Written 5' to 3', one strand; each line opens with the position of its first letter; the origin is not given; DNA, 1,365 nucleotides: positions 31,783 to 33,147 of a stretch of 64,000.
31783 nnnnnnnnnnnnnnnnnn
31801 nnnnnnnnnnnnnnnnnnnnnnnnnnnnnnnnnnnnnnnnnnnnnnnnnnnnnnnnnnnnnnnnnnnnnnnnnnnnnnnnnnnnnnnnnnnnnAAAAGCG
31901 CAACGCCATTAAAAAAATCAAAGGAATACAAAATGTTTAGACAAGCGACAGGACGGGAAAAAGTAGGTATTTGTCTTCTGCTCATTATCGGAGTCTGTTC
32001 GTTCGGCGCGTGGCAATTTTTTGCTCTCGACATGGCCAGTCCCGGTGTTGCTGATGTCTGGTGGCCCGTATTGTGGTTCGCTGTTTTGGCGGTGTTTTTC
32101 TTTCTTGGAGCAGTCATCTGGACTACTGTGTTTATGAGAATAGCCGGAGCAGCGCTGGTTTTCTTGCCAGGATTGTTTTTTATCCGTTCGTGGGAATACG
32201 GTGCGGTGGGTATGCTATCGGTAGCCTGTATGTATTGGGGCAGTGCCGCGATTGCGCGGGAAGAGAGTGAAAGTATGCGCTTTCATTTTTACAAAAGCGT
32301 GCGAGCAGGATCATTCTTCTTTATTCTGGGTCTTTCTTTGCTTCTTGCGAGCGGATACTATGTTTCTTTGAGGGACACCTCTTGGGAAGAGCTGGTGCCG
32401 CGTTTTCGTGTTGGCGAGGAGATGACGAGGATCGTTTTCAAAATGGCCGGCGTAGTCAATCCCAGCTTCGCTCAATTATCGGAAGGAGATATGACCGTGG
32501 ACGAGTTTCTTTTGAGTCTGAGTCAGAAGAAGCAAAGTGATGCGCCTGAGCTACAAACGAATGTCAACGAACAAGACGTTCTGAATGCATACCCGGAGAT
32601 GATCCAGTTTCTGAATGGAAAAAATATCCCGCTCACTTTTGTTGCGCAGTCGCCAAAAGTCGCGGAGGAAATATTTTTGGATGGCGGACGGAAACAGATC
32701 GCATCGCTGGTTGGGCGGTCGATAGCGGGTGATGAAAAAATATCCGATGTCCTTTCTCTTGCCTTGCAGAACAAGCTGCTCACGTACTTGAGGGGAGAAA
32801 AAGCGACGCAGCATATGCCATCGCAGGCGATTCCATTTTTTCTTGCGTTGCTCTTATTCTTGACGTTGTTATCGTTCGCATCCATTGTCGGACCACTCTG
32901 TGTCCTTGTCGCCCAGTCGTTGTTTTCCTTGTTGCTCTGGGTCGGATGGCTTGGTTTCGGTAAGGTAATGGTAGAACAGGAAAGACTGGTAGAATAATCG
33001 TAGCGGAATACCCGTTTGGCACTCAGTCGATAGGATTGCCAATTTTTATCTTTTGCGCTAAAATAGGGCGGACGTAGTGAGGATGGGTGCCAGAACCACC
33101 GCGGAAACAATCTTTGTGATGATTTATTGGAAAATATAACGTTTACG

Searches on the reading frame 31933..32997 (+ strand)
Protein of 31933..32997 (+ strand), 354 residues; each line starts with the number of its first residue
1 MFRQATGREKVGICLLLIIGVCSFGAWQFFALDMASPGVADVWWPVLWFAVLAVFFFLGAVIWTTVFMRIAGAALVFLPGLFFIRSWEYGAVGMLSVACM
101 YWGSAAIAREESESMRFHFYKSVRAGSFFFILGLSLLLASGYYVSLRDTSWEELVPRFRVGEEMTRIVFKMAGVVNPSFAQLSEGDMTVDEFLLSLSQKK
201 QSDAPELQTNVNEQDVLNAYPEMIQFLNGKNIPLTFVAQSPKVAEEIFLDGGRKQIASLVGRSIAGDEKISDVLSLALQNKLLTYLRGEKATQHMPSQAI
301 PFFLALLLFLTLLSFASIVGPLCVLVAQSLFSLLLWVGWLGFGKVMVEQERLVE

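Call 3: search_protein_families(library=pfam, proteins=[window:31933-32997:+], max_evalue=0.01)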
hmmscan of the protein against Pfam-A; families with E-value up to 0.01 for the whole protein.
window:31933-32997:+ (354 aa): 0 families

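Call 22: search_protein_families(library=pfam, proteins=[window:31933-32997:+], max_evalue=10)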
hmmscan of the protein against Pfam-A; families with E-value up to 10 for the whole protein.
window:31933-32997:+ (354 aa): 2 families
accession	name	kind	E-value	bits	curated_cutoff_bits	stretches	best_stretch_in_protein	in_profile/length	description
PF23655.1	LYRM_2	-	0.17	12.1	27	1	211-245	4-38/70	LYR motif containing domain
PF09753.14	Use1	-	9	6.3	38.3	1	254-319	171-237/243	Membrane fusion protein Use1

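Call 46: search_protein_families(library=ncbifam, proteins=[window:31933-32997:+], max_evalue=1)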
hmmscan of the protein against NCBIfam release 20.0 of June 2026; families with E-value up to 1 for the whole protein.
window:31933-32997:+ (354 aa): 0 families
